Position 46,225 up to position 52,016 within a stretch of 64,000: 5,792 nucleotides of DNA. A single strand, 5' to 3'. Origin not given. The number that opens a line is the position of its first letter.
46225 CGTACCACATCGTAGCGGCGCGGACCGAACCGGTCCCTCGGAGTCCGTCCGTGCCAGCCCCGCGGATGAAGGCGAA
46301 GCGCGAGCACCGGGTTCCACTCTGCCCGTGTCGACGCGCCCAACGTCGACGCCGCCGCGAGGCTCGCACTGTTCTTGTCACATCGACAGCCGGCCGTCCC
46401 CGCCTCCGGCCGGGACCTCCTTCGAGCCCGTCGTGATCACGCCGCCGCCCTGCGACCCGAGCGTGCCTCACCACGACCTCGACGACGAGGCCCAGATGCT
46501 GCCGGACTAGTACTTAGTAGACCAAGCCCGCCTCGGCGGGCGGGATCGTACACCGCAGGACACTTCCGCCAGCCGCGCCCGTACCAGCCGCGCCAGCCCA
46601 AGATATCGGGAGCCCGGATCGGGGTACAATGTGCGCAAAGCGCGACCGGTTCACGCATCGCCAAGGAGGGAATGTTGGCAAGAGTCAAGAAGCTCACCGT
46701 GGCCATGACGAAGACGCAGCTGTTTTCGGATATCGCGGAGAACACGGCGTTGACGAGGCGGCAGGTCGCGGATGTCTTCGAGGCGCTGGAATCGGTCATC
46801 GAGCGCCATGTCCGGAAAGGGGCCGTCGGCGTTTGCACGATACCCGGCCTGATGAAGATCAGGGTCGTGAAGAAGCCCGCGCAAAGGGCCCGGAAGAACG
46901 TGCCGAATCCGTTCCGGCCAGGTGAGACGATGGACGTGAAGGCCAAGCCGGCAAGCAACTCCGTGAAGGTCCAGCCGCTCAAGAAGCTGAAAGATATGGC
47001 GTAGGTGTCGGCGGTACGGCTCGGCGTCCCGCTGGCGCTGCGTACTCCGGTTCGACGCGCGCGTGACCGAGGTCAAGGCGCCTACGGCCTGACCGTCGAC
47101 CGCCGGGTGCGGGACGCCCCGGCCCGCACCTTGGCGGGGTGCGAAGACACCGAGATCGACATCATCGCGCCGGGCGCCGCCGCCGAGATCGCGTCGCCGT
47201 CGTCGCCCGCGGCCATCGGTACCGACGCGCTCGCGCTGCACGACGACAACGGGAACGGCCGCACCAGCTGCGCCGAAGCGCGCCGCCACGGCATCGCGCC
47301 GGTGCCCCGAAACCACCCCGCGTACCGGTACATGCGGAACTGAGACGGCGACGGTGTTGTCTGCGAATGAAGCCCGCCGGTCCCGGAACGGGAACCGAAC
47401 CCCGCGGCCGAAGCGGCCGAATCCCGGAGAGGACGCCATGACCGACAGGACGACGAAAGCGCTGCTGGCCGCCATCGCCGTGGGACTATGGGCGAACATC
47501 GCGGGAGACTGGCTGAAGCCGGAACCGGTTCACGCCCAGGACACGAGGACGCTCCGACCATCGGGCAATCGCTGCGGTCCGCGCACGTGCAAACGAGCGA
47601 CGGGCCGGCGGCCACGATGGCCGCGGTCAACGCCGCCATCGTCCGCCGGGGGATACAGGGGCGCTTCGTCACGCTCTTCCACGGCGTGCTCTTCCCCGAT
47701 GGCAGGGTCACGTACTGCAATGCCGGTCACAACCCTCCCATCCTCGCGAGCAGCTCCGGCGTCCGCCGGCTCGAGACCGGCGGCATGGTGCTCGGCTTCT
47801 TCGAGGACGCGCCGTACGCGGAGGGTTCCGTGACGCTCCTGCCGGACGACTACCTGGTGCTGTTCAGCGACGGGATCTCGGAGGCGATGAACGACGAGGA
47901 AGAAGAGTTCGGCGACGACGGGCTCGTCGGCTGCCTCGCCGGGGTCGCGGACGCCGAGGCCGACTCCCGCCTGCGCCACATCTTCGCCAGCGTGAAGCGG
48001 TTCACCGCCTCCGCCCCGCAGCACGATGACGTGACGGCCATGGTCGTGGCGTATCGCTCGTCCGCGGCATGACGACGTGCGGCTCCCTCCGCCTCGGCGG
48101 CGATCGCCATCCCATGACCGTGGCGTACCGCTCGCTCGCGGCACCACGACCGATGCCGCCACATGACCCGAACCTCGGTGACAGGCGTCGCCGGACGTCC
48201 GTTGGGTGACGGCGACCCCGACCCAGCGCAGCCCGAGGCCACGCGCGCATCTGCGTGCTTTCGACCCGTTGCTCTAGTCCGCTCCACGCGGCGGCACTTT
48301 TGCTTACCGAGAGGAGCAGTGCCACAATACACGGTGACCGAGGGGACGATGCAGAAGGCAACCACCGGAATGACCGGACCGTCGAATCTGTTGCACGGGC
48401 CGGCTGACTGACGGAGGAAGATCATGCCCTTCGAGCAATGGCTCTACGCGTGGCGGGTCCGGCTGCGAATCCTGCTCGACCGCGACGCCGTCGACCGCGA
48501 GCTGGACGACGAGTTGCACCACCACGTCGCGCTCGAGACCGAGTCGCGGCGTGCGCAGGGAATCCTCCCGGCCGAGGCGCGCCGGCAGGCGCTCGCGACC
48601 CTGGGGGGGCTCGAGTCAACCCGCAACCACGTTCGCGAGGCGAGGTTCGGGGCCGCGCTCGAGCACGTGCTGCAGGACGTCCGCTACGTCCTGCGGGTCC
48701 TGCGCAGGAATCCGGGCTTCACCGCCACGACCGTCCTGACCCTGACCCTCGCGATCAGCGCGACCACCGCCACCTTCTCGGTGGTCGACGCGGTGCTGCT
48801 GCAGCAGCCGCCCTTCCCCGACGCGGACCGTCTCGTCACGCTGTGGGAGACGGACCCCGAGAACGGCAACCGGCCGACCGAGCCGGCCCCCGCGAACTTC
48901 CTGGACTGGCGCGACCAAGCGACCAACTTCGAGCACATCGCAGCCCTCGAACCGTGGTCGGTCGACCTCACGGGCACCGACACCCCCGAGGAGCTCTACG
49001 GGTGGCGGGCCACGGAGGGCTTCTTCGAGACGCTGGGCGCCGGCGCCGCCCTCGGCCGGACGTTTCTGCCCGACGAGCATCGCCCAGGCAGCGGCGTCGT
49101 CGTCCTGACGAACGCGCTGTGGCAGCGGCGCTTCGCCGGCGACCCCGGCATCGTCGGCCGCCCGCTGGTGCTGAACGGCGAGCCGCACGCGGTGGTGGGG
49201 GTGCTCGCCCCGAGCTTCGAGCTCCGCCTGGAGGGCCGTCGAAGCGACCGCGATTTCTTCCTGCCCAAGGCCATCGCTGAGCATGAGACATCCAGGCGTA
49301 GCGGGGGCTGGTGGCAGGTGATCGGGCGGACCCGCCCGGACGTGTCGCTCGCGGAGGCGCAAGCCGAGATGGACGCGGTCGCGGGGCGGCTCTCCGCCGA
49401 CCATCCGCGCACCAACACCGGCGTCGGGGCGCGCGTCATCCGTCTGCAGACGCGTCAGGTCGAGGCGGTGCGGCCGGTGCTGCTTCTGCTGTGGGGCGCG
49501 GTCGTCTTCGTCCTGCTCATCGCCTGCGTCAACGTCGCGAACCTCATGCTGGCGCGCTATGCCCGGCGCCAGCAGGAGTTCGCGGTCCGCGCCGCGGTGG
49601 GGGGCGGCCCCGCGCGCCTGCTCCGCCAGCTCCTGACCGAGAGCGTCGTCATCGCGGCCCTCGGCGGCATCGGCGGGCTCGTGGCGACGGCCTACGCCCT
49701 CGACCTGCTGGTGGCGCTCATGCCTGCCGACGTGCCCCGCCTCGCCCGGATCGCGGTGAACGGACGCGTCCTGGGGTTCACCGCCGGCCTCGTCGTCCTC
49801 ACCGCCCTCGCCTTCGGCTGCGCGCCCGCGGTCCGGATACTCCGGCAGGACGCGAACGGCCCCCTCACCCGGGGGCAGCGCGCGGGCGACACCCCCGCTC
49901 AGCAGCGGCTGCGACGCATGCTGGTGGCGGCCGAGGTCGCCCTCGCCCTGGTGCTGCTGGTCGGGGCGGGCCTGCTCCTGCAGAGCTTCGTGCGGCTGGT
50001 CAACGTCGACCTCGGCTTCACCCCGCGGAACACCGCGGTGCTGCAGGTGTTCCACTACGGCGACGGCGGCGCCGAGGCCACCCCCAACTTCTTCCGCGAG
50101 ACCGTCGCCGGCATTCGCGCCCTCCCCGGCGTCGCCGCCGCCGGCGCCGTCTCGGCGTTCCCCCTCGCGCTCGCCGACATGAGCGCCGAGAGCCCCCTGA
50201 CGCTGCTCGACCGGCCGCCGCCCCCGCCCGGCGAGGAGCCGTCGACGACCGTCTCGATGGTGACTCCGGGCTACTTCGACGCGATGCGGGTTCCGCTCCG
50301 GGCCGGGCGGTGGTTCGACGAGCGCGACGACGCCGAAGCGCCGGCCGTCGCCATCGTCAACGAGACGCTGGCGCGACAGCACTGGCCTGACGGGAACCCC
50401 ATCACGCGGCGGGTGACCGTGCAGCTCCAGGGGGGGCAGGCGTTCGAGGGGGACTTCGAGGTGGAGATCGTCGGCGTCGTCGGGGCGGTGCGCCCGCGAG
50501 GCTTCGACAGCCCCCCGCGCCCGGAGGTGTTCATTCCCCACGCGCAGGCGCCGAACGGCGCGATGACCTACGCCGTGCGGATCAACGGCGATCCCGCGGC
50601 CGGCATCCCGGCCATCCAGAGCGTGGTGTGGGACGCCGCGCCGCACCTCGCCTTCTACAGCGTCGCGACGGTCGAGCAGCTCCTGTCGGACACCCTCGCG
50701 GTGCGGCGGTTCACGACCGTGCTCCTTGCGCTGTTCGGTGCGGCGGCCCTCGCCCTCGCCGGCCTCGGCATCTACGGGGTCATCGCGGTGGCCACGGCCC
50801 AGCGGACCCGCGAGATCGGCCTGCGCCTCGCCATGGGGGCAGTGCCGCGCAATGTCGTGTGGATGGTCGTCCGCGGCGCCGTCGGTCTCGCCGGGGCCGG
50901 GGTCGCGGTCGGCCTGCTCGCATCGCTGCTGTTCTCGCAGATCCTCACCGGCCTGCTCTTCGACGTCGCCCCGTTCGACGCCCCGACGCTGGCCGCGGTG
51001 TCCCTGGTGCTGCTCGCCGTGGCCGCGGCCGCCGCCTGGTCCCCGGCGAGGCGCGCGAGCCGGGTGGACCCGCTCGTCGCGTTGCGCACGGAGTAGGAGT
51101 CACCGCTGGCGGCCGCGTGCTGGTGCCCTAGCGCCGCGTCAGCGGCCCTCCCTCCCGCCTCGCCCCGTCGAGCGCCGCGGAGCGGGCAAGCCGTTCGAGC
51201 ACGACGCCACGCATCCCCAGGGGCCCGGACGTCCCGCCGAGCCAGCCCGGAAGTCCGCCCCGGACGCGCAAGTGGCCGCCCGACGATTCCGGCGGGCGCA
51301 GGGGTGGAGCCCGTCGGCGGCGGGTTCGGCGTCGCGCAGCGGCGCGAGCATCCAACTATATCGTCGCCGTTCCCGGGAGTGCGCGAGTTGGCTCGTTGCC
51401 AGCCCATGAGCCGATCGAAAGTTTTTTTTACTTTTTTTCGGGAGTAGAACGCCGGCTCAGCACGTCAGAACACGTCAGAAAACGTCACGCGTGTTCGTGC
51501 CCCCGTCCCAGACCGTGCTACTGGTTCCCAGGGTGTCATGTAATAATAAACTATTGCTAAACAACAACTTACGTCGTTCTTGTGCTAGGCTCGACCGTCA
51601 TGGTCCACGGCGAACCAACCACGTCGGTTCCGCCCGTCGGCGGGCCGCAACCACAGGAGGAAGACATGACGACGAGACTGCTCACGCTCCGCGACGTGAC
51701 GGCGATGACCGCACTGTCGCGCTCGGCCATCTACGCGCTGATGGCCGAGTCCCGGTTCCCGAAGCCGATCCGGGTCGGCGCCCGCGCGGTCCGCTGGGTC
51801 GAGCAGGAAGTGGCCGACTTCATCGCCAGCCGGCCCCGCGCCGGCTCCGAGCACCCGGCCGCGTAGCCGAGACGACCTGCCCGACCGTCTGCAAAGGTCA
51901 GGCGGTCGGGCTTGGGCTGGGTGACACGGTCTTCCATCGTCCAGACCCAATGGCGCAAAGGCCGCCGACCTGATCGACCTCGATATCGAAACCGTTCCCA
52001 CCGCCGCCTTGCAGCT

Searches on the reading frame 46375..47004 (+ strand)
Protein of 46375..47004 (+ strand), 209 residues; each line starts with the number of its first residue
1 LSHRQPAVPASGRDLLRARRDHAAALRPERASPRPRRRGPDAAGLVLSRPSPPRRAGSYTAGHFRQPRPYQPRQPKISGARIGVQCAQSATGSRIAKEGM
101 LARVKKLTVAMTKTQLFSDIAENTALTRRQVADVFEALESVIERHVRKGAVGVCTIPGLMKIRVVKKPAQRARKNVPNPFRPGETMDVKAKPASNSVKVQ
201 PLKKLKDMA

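Call 54: search_protein_families(library=pfam, proteins=[window:46375-47004:+], max_evalue=0.0001)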
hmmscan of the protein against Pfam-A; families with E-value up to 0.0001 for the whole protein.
window:46375-47004:+ (209 aa): 1 family
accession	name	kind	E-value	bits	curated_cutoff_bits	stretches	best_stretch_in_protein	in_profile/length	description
PF00216.26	Bac_DNA_binding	-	1.1e-11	45.2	22.4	1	111-208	1-88/90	Bacterial DNA-binding protein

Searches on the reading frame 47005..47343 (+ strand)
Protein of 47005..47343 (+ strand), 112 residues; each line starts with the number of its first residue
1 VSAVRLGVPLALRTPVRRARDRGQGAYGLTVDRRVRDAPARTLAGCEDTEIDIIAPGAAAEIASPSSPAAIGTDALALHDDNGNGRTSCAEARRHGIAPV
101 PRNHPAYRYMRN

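Call 69: search_protein_families(library=pfam, proteins=[window:47005-47343:+], max_evalue=0.01)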
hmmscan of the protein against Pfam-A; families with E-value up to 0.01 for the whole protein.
window:47005-47343:+ (112 aa): 1 family
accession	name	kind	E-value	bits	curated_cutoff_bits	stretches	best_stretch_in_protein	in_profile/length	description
PF05901.16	Excalibur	-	0.0014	19.4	22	1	86-108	1-23/36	Excalibur calcium-binding domain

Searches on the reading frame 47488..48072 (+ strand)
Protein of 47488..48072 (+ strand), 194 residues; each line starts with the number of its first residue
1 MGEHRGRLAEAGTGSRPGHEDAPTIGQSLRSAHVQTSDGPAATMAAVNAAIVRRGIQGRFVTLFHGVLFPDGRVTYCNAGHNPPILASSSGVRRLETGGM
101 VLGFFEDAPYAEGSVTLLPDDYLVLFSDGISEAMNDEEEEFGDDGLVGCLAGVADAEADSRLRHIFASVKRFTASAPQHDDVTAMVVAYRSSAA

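Call 55: search_protein_families(library=pfam, proteins=[window:47488-48072:+], max_evalue=0.0001)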
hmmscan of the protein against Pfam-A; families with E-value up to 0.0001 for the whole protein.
window:47488-48072:+ (194 aa): 1 family
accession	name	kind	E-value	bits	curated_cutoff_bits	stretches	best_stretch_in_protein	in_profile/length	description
PF07228.17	SpoIIE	-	8.6e-32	111.1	25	1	29-188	30-190/192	Stage II sporulation protein E (SpoIIE)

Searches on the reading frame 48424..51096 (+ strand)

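Call 55: search_protein_families(library=pfam, proteins=[window:48424-51096:+], max_evalue=0.0001)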
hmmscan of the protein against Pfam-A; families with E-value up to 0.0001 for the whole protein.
window:48424-51096:+ (890 aa): 2 families
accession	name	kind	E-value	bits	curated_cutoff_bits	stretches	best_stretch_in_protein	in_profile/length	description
PF12704.14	MacB_PCD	-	1.3e-41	143.6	27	2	100-318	1-206/207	MacB-like periplasmic core domain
PF02687.27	FtsX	-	3.3e-22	79.2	25.5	2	770-883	2-120/120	FtsX-like permease C-terminal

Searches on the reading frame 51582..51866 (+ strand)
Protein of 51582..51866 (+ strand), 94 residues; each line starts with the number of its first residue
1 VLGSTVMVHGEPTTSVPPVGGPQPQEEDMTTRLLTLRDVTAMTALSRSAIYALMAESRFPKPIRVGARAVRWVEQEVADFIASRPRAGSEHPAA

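Call 69: search_protein_families(library=pfam, proteins=[window:51582-51866:+], max_evalue=0.01)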
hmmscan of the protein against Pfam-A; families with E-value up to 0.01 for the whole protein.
window:51582-51866:+ (94 aa): 2 families
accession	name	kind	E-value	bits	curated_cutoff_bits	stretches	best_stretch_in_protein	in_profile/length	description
PF05930.18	Phage_AlpA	-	1.1e-17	64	21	1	32-79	2-49/51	Prophage CP4-57 regulatory protein (AlpA)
PF12728.13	HTH_17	-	0.0051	17.5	27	1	33-84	1-50/51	Helix-turn-helix domain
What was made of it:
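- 51582..51866 (+): AlpA-family small DNA-binding protein, a candidate excisionase or regulator. Pfam Phage_AlpA, 64 bits (call 69).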
